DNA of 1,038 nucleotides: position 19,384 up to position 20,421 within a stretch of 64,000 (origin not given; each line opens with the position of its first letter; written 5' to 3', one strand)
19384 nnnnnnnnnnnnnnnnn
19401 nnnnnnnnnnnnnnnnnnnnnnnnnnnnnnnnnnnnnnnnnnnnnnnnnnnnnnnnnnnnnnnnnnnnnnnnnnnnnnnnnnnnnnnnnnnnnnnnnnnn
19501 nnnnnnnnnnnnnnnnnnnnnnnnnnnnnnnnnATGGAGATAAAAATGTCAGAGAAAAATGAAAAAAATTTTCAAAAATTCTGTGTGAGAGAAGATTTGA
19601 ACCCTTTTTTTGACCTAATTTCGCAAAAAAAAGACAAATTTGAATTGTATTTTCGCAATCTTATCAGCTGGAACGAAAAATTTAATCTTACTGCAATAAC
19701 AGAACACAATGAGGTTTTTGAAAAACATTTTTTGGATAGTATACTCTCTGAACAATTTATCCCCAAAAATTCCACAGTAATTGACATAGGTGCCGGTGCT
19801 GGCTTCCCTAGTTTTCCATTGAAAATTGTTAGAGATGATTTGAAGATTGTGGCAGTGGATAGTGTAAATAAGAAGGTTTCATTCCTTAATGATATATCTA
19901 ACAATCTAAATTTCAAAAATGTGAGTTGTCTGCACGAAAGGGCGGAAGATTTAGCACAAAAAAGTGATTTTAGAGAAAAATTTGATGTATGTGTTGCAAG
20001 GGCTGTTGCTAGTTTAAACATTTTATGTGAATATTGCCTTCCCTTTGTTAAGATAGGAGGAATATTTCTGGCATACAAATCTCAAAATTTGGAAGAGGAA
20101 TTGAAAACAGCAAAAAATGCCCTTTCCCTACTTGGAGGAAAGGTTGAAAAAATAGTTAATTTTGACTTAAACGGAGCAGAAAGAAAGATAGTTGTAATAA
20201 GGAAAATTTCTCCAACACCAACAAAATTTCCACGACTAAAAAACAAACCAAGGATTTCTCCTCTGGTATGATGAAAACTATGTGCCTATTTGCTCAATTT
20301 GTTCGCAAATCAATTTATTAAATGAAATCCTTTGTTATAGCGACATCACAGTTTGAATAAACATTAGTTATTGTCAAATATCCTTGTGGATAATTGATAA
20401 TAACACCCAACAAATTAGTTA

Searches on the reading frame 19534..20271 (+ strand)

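Call 8: search_protein_families(library=pfam, proteins=[window:19534-20271:+])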
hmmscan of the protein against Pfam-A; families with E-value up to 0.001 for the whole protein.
window:19534-20271:+ (245 aa): 3 families
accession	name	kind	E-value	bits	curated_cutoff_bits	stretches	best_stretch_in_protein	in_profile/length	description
PF02527.21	GidB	-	4.2e-51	173.4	27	1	34-213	3-179/184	rRNA small subunit methyltransferase G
PF13847.12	Methyltransf_31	-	1.3e-10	41.5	27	1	78-188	3-117/145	Methyltransferase domain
PF13679.12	Methyltransf_32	-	0.00029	21.3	27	1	77-154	24-106/143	Methyltransferase domain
